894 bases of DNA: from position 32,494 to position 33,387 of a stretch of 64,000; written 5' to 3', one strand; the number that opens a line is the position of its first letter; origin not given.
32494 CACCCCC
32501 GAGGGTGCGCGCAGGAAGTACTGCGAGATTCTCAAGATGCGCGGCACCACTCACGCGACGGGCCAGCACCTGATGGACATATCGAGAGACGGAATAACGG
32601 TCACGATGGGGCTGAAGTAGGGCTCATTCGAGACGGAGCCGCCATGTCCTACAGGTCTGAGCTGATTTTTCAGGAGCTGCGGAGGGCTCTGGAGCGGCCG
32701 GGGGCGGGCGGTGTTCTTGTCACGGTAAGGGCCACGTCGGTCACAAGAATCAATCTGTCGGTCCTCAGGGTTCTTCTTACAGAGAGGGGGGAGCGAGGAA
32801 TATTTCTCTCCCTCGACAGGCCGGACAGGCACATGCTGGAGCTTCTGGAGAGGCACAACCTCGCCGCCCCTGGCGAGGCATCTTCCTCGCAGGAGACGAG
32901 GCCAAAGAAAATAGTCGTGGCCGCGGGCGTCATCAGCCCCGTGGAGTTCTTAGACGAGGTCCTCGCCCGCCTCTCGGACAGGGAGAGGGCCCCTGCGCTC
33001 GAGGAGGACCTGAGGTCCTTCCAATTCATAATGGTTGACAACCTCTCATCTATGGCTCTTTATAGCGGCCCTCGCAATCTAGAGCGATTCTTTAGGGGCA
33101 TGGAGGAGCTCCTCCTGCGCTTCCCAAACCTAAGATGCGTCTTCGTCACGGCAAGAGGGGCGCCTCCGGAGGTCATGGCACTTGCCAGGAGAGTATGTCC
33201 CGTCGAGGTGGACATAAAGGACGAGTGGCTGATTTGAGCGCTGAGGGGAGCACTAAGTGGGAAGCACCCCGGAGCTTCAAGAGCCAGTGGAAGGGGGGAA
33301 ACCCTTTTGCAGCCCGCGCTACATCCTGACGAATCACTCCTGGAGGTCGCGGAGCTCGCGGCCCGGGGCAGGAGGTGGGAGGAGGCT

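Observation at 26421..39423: Whole locus looks like a sensor-to-KaiC signalling island: PAS sensors on both flanks, a TPR-fused pseudo-KaiC and paralogous surface proteins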

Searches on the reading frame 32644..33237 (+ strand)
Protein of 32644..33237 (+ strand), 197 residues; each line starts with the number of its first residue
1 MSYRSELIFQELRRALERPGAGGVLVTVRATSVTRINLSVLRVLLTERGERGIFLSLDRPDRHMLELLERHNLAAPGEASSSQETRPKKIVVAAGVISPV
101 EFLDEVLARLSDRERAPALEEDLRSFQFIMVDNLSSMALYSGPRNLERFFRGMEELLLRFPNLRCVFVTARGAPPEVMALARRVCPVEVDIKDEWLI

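Call 3: search_protein_families(library=pfam, proteins=[window:32644-33237:+], max_evalue=0.01)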
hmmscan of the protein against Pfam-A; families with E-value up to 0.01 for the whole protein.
window:32644-33237:+ (197 aa): 0 families

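Call 10: search_protein_families(library=ncbifam, proteins=[window:32644-33237:+], max_evalue=1)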
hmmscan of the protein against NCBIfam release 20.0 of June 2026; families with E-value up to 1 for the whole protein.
window:32644-33237:+ (197 aa): 0 families

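Call 11: search_protein_families(library=pfam, proteins=[window:32644-33237:+], max_evalue=10)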
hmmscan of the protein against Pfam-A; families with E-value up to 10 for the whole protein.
window:32644-33237:+ (197 aa): 1 family
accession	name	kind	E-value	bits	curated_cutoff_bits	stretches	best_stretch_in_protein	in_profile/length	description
PF13466.11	STAS_2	-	0.017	15.7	29.2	1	10-73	17-79/80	STAS domain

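Call 33: predict_structure(alignment_id=A2)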
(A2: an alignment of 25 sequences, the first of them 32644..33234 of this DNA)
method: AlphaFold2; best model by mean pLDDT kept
length: 197 residues; sequences in the alignment: 25
mean_pLDDT: 85.2   pTM: 0.83
mean pLDDT of the five models: 85.2, 84.1, 83.8, 82.8, 81.7
residues with pLDDT >= 90: 104; 70-90: 67; 50-70: 16; < 50: 10
segments of 3 or more residues with pLDDT < 50: 79-87
pLDDT, mean of each block of 10 residues (from residue 1): 87 87 91 94 93 87 87 64 49 66 82 82 90 88 91 93 94 94 95 91
secondary structure, 60 per line:
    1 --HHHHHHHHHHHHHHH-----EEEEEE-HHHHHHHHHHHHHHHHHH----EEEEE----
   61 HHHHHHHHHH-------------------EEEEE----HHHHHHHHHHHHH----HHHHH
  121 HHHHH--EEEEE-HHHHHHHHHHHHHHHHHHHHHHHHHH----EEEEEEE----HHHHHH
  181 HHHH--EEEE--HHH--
elements in order: H3-17 E23-28 H30-47 E52-56 H61-70 E90-94 H99-111 H116-125 E128-132 H134-159 E164-170 H175-184 E187-190

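Call 36: fold_search(model_id=the predicted structure, library=pdb)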
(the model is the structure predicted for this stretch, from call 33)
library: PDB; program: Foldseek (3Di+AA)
matches with E <= 10: 1897; with E <= 0.001: 373
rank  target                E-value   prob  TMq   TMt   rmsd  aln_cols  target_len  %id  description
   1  4yds                  1.4e-07  1.00  0.55  0.49   5.2       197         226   16  FlaH from Sulfolobus acidocaldarius with ATP and Mg-Ion (released 2015-11-11)
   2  2zrj                  9.2e-07  1.00  0.51  0.34   6.3       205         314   14  MsRecA Q196A ATPgS form IV (released 2008-12-09)
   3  9uoo                  1.7e-06  1.00  0.57  0.38   5.1       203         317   12  Klebsiella pneumoniae RecA (released 2026-02-18)
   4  2zrk                  3.2e-06  1.00  0.58  0.38   4.0       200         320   14  MsRecA Q196A dATP form IV (released 2008-12-09)
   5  2odw                  4.0e-06  1.00  0.51  0.35   6.3       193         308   13  MSrecA-ATP-GAMA-S complex (released 2007-06-19)
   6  2zr0                  5.1e-06  1.00  0.57  0.38   4.3       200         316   12  MSRECA-Q196E mutant (released 2008-12-09)
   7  2zr9                  5.4e-06  1.00  0.56  0.38   4.2       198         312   13  MsRecA Q196E dATP form IV (released 2008-12-09)
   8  1g18                  5.8e-06  1.00  0.52  0.35   6.0       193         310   11  RECA-ADP-ALF4 COMPLEX (released 2000-12-11)
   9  2zri                  6.5e-06  1.00  0.57  0.38   4.4       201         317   13  MsRecA Q196A ADP form IV (released 2008-12-09)
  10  2g88                  7.3e-06  1.00  0.56  0.36   4.3       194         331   12  MSRECA-dATP COMPLEX (released 2006-05-16)
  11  2zrf                  7.3e-06  1.00  0.56  0.38   4.4       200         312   12  MsRecA Q196N dATP form IV (released 2008-12-09)
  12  2zrh                  9.3e-06  1.00  0.56  0.37   4.5       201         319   13  MsRecA Q196A form IV (released 2008-12-09)
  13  2zrl                  1.2e-05  1.00  0.53  0.36   5.9       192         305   13  MsRecA Q196A dATP FORM II' (released 2008-12-09)
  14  2odn                  1.3e-05  1.00  0.54  0.37   4.3       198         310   13  MSRECA-dATP complex (released 2007-06-19)
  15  1mo5                  1.4e-05  1.00  0.56  0.37   4.2       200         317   12  RECA-ATP-GAMMA-S-MG COMPLEX (released 2003-02-18)
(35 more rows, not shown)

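Call 38: search_protein_representatives(alignment_id=A2)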
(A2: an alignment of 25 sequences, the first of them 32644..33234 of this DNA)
Query: 25 sequences, 215 profile positions. Proteins with E-value up to 0.001 (for the whole library): 965; up to 1e-10: 242; up to 1e-30: 26. The best 150 are listed.
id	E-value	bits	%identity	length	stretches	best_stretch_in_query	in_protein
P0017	3.7e-90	317.4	-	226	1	11-215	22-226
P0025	1.7e-59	217.2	-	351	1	7-215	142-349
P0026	4.9e-52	192.8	-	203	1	22-214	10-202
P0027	5.6e-51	189.3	-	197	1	18-215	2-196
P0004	1.6e-50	187.8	-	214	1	5-214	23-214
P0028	1.4e-43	165.2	-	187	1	32-210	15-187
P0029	1.2e-40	155.5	-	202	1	32-214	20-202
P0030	2.6e-38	147.9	-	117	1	100-215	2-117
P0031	3.8e-36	140.9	-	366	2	108-215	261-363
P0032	4.9e-36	140.5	-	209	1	24-215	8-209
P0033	8.3e-36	139.8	-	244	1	12-210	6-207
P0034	3.7e-35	137.6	-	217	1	34-214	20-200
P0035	5.3e-35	137.1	-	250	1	20-215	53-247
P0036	6.3e-35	136.9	-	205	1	30-215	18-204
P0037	8.1e-35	136.5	-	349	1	10-215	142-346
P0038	2.0e-34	135.3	-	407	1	11-215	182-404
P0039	6.9e-34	133.5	-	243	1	29-210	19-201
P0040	3.2e-33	131.3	-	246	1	31-212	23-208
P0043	1.5e-32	129.1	-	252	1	32-210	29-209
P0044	1.5e-32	129.1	-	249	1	26-212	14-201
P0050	2.0e-30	122.2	-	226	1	34-212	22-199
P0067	2.6e-27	112.0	-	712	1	31-215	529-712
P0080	6.1e-24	101.0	-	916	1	32-215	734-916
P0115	4.8e-18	81.7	-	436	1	11-211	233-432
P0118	2.3e-17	79.5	-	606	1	30-203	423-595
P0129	2.5e-16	76.1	-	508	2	30-101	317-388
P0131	3.3e-16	75.7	-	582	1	27-202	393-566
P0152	1.1e-14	70.7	-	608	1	25-193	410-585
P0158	2.1e-14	69.8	-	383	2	35-210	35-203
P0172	8.9e-14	67.8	-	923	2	21-210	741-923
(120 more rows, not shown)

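Call 40: search_protein_families(library=pfam, alignment_id=A4, max_evalue=0.001)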
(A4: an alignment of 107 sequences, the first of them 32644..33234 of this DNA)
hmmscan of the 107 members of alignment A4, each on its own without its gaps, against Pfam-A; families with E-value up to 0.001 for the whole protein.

A. member 1, window:32644-33234:+ (197 aa): 0 families

B. families by the number of members that match (of 107 scanned): 36 families (the first 25 are shown)
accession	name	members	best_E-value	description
PF24336.1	DUF7504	23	8.1e-16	Family of unknown function (DUF7504)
PF06745.19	ATPase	16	3.7e-10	KaiC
PF07719.23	TPR_2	15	2.2e-27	Tetratricopeptide repeat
PF00515.34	TPR_1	14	3e-33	Tetratricopeptide repeat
PF13424.12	TPR_12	13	1.2e-27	Tetratricopeptide repeat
PF13181.12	TPR_8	13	5.7e-23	Tetratricopeptide repeat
PF13432.12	TPR_16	12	1.2e-14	Tetratricopeptide repeat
PF13428.12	TPR_14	12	1.9e-12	Tetratricopeptide repeat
PF13431.12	TPR_17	11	5.4e-22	Tetratricopeptide repeat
PF14559.12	TPR_19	11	8.2e-20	Tetratricopeptide repeat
PF23365.1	DUF7090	11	1.1e-07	Family of unknown function (DUF7090)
PF13414.12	TPR_11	10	3.6e-14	TPR repeat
PF05763.18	DUF835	8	4.4e-38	Protein of unknown function (DUF835)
PF12895.13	ANAPC3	7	4e-13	Anaphase-promoting complex, cyclosome, subunit 3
PF13371.12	TPR_9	7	8e-12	Tetratricopeptide repeat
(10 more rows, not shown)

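Call 43: search_solved_structures(query=A4, max_evalue=1, show_alignments=2)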
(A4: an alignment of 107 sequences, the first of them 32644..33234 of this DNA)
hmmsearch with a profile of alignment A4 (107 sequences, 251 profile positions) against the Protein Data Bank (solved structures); distinct sequences matched with E-value up to 1: 4.
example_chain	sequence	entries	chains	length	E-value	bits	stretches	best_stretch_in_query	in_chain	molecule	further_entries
4yds_A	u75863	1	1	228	0.00041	22.9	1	161-238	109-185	Flagella-related protein H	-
6fvt_T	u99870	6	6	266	0.059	15.8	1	141-192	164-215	26S proteasome regulatory subunit RPN12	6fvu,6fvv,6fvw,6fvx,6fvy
3jck_H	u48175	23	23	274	0.062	15.8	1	141-192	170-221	26S proteasome regulatory subunit RPN12 | EM14S01-3B_G0050020.mRNA.1.CDS.1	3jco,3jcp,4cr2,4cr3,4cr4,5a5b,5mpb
3vnb_A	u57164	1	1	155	0.63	12.4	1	197-242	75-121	Protein argonaute 1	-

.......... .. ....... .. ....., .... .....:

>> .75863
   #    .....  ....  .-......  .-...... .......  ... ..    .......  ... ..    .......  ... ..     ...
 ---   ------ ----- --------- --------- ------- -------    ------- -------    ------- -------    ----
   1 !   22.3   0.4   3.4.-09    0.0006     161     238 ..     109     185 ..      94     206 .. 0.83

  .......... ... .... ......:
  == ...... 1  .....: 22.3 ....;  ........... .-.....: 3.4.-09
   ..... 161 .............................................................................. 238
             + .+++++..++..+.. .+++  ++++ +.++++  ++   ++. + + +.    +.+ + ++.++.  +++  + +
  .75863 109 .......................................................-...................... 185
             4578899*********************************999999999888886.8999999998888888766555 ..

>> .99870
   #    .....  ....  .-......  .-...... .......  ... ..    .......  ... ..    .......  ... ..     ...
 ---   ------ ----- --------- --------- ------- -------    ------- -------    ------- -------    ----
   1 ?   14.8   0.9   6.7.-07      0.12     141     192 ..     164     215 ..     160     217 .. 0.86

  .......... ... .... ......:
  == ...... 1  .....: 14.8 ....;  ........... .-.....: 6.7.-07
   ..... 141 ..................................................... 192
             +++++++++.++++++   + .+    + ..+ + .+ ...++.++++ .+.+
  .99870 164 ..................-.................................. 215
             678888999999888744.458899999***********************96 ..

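Call 50: search_protein_families(library=padloc, proteins=[window:32644-33237:+], max_evalue=0.01)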
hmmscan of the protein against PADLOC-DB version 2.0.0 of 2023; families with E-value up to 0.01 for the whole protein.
window:32644-33237:+ (197 aa): 0 families

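Call 51: search_protein_families(library=pfam, proteins=[P0067, P0080, P0172, P0118, P0131, P0152, P0129, P0115, P0038, P0158], max_evalue=0.0001)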
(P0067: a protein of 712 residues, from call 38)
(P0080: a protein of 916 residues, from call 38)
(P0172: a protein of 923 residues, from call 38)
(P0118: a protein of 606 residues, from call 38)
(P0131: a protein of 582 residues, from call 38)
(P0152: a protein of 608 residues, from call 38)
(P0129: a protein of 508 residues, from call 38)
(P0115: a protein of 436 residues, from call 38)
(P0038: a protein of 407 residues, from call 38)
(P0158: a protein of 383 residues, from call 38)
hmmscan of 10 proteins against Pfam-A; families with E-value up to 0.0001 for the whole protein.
P0067 (712 aa): 5 families
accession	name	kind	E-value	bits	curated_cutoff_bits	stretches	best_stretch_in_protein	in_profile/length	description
PF05763.18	DUF835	-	4e-20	72.4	33.1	1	2-70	68-136/136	Protein of unknown function (DUF835)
PF13424.12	TPR_12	-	4.5e-10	40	30.1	1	456-524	3-73/77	Tetratricopeptide repeat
PF13191.12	AAA_16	-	5.3e-08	34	32.6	1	115-169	113-165/167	AAA ATPase domain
PF07719.23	TPR_2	-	1.9e-07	31.1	27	0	458-486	3-31/34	Tetratricopeptide repeat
PF00515.34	TPR_1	-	3.6e-05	23.8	27.8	0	458-485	3-30/34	Tetratricopeptide repeat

P0080 (916 aa): 6 families
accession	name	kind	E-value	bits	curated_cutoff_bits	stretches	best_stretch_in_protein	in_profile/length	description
PF05763.18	DUF835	-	4.4e-38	130.6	33.1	1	148-279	6-136/136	Protein of unknown function (DUF835)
PF13191.12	AAA_16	-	1.4e-21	78.2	32.6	2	12-88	1-75/167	AAA ATPase domain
PF13424.12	TPR_12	-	2.1e-10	41.1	30.1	1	660-730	3-75/77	Tetratricopeptide repeat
PF07719.23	TPR_2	-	5.7e-08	32.7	27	0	662-691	3-32/34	Tetratricopeptide repeat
PF13401.12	AAA_22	-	2.8e-06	28.1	27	0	36-113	6-80/130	AAA domain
PF00515.34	TPR_1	-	6.3e-06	26.2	27.8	0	662-690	3-31/34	Tetratricopeptide repeat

P0172 (923 aa): 9 families
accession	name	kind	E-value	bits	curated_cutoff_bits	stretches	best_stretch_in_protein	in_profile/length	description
PF13424.12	TPR_12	-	1.2e-27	96.3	30.1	2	181-247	8-76/77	Tetratricopeptide repeat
PF14938.12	SNAP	-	9.5e-27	94.6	25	3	68-224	27-183/282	Soluble NSF attachment protein, SNAP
PF13181.12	TPR_8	-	3.1e-12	46.1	25.7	0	258-287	3-32/34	Tetratricopeptide repeat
PF07719.23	TPR_2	-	9.4e-11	41.4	27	0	259-285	4-30/34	Tetratricopeptide repeat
PF13176.12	TPR_7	-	1.9e-07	31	27.9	0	183-200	6-23/36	Tetratricopeptide repeat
PF00515.34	TPR_1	-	1.2e-06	28.5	27.8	0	259-285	4-30/34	Tetratricopeptide repeat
PF13432.12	TPR_16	-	2.2e-06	28.5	32.7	1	142-200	3-55/65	Tetratricopeptide repeat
PF13174.12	TPR_6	-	5.5e-06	27.1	26.3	0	177-199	1-23/33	Tetratricopeptide repeat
PF24336.1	DUF7504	-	1.4e-05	26.1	27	1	805-923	53-179/179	Family of unknown function (DUF7504)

P0118 (606 aa): 10 families
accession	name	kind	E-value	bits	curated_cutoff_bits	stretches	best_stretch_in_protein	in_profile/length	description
PF07719.23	TPR_2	-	7.4e-14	51.1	27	0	144-174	4-34/34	Tetratricopeptide repeat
PF13432.12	TPR_16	-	1.9e-13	51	32.7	0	156-201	12-57/65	Tetratricopeptide repeat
PF13181.12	TPR_8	-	1.3e-12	47.2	25.7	0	142-174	2-34/34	Tetratricopeptide repeat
PF13431.12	TPR_17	-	2.1e-11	43.6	24.4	0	232-262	2-32/34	Tetratricopeptide repeat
PF13428.12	TPR_14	-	6e-10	39.3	23.5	0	146-180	6-40/44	Tetratricopeptide repeat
PF14559.12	TPR_19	-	1.5e-09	38.5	25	1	155-215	5-65/68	Tetratricopeptide repeat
PF13174.12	TPR_6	-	1.1e-07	32.4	26.3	0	143-173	2-32/33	Tetratricopeptide repeat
PF13424.12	TPR_12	-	2.2e-07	31.4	30.1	0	215-270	9-72/77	Tetratricopeptide repeat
PF00515.34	TPR_1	-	6.3e-07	29.4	27.8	0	154-174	14-34/34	Tetratricopeptide repeat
PF12895.13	ANAPC3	-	1e-06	29.4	27.2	1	155-233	3-80/82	Anaphase-promoting complex, cyclosome, subunit 3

P0131 (582 aa): 13 families
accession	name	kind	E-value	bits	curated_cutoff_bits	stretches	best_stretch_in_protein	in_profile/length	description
PF13431.12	TPR_17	-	2.3e-13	49.7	24.4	0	232-263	1-32/34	Tetratricopeptide repeat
PF07719.23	TPR_2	-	1.5e-12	47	27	0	142-175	1-34/34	Tetratricopeptide repeat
PF13428.12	TPR_14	-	1.9e-12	47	23.5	0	212-251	3-42/44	Tetratricopeptide repeat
PF13432.12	TPR_16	-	1.7e-11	44.8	32.7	0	216-270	3-57/65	Tetratricopeptide repeat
PF00515.34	TPR_1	-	2.2e-10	40.4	27.8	0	217-243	8-34/34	Tetratricopeptide repeat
PF23914.1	TPR_CcmH_CycH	-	7.7e-10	39.3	42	0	203-248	43-88/158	Cytochrome c-type biogenesis protein H TPR domain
PF14559.12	TPR_19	-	1e-09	39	25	0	155-213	4-62/68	Tetratricopeptide repeat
PF12895.13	ANAPC3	-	3.1e-08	34.2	27.2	1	156-235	3-81/82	Anaphase-promoting complex, cyclosome, subunit 3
PF13181.12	TPR_8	-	1.5e-07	31.5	25.7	0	213-243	4-34/34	Tetratricopeptide repeat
PF13414.12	TPR_11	-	2.3e-06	27.6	26.8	0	217-258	1-42/42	TPR repeat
PF13371.12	TPR_9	-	5.4e-06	26.8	35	0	121-179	8-66/73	Tetratricopeptide repeat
PF25064.1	ARM_TT21_5th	-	2.1e-05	25.3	27.8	0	215-272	6-63/117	TT21 fifth ARM repeats domain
PF13429.12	TPR_15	-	9.4e-05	22.4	26.2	0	8-267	10-271/280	Tetratricopeptide repeat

P0152 (608 aa): 17 families
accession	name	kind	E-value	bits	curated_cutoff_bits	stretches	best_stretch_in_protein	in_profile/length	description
PF00515.34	TPR_1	-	4.9e-26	89.9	27.8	1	207-239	2-34/34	Tetratricopeptide repeat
PF07719.23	TPR_2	-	1.2e-24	84.7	27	0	242-273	3-34/34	Tetratricopeptide repeat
PF13431.12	TPR_17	-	5.4e-22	76.6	24.4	0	160-193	1-34/34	Tetratricopeptide repeat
PF14559.12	TPR_19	-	8.2e-20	71.4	25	1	35-84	2-51/68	Tetratricopeptide repeat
PF13181.12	TPR_8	-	2.3e-19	68.3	25.7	0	241-273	2-34/34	Tetratricopeptide repeat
PF12895.13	ANAPC3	-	4e-13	49.9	27.2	1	186-265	3-81/82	Anaphase-promoting complex, cyclosome, subunit 3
PF13424.12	TPR_12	-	7.9e-13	48.8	30.1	0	174-235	5-74/77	Tetratricopeptide repeat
PF13371.12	TPR_9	-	8e-12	45.4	35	0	186-239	9-62/73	Tetratricopeptide repeat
PF13428.12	TPR_14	-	1.3e-11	44.3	23.5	0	35-66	12-43/44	Tetratricopeptide repeat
PF13174.12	TPR_6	-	2e-11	44.2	26.3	0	34-56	10-32/33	Tetratricopeptide repeat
PF13432.12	TPR_16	-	5.6e-10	39.9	32.7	0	29-77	2-50/65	Tetratricopeptide repeat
PF13414.12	TPR_11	-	1e-09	38.3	26.8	0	218-247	6-35/42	TPR repeat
PF25062.1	ARM_TT21_N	-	3.7e-07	30.5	40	0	172-280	100-208/222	Tetratricopeptide repeat protein 21 N-terminal ARM repeat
PF13374.12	TPR_10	-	1.8e-06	28.2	27.5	0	173-200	3-30/42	Tetratricopeptide repeat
PF14853.12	Fis1_TPR_C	-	3.1e-06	27.7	25.3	0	186-221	15-50/53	Fis1 C-terminal tetratricopeptide repeat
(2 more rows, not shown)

P0129 (508 aa): 1 family
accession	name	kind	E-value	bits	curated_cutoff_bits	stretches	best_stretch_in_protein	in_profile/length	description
PF07719.23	TPR_2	-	1.1e-05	25.6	27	0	52-84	2-34/34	Tetratricopeptide repeat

P0115 (436 aa): 2 families
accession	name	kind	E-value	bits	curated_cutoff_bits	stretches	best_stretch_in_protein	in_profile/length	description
PF24336.1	DUF7504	-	9.6e-10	39.6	27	1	309-430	55-178/179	Family of unknown function (DUF7504)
PF23365.1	DUF7090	-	3.8e-06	27.2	27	1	302-432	60-183/192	Family of unknown function (DUF7090)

P0038 (407 aa): 6 families
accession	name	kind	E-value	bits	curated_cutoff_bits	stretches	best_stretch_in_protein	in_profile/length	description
PF00515.34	TPR_1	-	3.4e-12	46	27.8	0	74-104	1-31/34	Tetratricopeptide repeat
PF07719.23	TPR_2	-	1.1e-11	44.4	27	0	74-104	1-31/34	Tetratricopeptide repeat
PF13414.12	TPR_11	-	3e-08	33.6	26.8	0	89-122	9-42/42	TPR repeat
PF13432.12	TPR_16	-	4.9e-07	30.5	32.7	1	50-106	7-61/65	Tetratricopeptide repeat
PF13424.12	TPR_12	-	4.4e-06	27.2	30.1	0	56-102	26-73/77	Tetratricopeptide repeat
PF14559.12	TPR_19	-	6.3e-06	26.9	25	0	19-62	4-47/68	Tetratricopeptide repeat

P0158 (383 aa): 2 families
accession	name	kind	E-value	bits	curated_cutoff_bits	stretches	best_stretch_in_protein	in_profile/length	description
PF05763.18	DUF835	-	2.7e-29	102.1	33.1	1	248-378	8-136/136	Protein of unknown function (DUF835)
PF24336.1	DUF7504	-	1e-10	42.8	27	1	35-201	3-177/179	Family of unknown function (DUF7504)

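Call 69: find_encoding_contigs(protein=P0033, flank=8000, max_places=2)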
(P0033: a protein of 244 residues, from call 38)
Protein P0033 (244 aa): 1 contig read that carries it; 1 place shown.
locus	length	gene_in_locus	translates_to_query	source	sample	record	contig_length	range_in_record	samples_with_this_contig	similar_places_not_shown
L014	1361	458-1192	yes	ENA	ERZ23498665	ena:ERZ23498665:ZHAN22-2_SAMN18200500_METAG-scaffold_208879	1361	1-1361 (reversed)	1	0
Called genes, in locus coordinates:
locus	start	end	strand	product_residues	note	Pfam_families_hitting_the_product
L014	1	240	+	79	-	?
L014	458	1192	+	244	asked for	-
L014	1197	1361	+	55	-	?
